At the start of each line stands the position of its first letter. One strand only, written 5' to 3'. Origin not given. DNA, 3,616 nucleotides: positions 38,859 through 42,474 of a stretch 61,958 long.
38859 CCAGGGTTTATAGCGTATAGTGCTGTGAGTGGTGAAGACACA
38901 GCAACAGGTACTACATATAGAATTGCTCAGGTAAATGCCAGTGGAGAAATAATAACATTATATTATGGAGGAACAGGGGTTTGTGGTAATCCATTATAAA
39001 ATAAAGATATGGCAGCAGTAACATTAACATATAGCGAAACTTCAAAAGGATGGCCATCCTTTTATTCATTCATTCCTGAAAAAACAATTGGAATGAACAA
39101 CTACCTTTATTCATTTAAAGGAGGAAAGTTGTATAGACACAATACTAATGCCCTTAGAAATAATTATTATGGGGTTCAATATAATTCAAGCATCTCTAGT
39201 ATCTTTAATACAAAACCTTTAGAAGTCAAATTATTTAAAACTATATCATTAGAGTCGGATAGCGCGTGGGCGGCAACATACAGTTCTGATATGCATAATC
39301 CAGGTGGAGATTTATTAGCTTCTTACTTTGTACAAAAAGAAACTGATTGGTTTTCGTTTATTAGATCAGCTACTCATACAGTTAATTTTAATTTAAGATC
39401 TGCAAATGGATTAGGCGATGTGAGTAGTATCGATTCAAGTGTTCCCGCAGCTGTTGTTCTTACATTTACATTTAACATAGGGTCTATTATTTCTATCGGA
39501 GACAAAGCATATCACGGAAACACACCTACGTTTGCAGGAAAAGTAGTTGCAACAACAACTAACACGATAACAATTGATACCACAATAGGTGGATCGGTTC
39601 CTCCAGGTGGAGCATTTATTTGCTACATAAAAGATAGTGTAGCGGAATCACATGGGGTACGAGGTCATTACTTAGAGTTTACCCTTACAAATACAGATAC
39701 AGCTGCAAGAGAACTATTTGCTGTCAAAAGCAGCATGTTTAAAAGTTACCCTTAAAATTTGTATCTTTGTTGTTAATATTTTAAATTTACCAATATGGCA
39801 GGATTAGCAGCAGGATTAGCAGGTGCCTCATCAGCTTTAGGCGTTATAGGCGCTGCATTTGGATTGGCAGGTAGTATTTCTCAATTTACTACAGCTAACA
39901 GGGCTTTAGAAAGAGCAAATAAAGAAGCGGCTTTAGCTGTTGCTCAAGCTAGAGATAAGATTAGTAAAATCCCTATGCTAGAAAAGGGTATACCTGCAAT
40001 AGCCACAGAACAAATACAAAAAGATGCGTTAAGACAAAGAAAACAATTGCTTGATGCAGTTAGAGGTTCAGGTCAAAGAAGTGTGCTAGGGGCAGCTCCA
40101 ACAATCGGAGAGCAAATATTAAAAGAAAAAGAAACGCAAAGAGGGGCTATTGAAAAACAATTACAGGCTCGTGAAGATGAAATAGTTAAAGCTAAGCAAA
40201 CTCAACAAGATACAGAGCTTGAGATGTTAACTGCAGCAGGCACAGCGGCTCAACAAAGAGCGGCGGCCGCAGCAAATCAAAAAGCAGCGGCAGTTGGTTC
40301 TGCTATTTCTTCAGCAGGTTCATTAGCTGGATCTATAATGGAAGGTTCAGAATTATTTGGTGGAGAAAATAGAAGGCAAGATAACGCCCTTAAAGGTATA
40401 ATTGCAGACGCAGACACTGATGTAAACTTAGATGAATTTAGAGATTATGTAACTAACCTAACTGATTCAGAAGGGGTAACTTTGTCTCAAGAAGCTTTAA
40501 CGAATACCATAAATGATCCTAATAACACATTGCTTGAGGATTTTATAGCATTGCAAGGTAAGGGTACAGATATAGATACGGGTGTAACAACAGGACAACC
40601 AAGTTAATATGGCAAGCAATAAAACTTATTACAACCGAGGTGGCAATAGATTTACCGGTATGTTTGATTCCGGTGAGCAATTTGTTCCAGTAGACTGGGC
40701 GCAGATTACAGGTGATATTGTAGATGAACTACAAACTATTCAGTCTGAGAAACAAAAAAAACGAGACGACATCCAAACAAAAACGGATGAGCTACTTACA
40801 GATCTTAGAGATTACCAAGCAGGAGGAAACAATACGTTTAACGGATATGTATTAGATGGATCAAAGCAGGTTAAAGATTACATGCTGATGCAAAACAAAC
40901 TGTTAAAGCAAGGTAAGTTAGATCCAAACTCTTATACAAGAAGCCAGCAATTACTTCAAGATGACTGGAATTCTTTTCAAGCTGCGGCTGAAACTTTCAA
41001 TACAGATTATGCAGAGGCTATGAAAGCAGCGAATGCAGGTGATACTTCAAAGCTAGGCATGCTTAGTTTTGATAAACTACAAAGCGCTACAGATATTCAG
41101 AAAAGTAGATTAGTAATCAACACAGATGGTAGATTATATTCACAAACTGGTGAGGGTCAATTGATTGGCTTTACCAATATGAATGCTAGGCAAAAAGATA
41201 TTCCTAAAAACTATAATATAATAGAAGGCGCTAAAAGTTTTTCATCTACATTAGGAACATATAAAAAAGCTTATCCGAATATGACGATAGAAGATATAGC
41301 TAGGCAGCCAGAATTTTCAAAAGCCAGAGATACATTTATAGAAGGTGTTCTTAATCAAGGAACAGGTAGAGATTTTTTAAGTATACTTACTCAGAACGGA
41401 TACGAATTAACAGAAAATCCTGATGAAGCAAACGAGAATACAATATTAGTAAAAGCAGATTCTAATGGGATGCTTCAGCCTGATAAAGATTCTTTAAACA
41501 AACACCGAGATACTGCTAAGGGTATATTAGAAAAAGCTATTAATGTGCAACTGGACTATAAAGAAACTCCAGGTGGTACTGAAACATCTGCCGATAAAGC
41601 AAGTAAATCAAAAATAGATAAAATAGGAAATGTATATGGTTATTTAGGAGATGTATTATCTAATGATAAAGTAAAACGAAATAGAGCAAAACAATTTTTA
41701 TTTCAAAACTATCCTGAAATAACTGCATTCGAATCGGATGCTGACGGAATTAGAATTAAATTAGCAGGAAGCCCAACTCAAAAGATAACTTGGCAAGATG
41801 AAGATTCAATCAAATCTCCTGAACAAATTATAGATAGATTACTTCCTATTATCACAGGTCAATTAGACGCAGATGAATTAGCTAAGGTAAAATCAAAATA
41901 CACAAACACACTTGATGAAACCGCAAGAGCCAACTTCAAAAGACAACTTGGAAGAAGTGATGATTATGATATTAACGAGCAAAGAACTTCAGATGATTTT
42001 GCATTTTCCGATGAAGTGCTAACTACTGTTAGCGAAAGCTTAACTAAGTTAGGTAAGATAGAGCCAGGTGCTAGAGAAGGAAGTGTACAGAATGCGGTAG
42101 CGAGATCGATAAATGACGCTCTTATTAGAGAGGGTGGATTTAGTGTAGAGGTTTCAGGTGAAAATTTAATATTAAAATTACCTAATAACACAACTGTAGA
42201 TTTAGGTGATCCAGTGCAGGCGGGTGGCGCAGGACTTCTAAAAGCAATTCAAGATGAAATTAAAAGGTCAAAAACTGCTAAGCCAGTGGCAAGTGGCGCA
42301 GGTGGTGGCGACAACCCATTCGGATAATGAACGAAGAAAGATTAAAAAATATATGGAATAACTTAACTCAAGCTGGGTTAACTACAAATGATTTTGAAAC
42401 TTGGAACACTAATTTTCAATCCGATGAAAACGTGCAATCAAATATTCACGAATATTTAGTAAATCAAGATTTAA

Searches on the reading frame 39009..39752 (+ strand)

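Call 23: search_protein_families(library=phrogs, proteins=[window:39009-39752:+], max_evalue=0.001)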
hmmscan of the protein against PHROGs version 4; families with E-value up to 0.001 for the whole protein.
window:39009-39752:+ (248 aa): 4 families
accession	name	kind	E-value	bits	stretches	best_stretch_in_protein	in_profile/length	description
phrog_38031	-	unknown function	3.2e-60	205.4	1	4-248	198-460/460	-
phrog_18548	-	unknown function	2.5e-48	165.9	1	5-247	4-240/241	-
phrog_14478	-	head and packaging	9.9e-07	27.7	1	6-246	1123-1385/1474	virion structural protein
phrog_37948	-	head and packaging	5.3e-05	21.3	1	2-85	2063-2147/2289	virion structural protein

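Call 58: search_protein_families(library=pfam, proteins=[window:39009-39752:+], max_evalue=0.01)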
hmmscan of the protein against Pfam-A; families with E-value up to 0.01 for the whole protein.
window:39009-39752:+ (248 aa): 1 family
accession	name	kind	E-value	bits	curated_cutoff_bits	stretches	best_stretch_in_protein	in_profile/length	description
PF25729.1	crAss_MUZ_C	-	1.3e-12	48.4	27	1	50-119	3-81/83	Crassvirus muzzle protein C-terminal domain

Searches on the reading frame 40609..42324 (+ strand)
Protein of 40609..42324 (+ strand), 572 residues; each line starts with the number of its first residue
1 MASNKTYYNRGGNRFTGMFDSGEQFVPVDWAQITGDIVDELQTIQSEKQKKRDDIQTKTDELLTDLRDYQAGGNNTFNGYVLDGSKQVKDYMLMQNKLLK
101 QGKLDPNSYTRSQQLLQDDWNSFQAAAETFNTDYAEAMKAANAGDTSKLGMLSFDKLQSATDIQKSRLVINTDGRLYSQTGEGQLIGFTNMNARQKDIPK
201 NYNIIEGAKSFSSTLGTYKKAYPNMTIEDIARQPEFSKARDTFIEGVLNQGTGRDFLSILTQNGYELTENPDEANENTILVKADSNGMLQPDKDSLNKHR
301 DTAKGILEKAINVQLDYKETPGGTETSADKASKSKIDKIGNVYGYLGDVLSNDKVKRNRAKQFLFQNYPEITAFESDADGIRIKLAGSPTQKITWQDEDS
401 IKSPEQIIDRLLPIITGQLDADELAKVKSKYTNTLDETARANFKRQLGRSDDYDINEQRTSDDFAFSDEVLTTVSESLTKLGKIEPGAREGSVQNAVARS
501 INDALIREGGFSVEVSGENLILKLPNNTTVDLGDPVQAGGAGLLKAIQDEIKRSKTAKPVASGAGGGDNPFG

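Call 23: search_protein_families(library=phrogs, proteins=[window:40609-42324:+], max_evalue=0.001)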
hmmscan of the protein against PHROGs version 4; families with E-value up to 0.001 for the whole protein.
window:40609-42324:+ (572 aa): 1 family
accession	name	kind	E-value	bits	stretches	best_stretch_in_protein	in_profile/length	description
phrog_35506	-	unknown function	2.9e-06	27.3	1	26-150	13-137/558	-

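Call 58: search_protein_families(library=pfam, proteins=[window:40609-42324:+], max_evalue=0.01)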
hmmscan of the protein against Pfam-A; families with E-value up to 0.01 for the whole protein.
window:40609-42324:+ (572 aa): 0 families
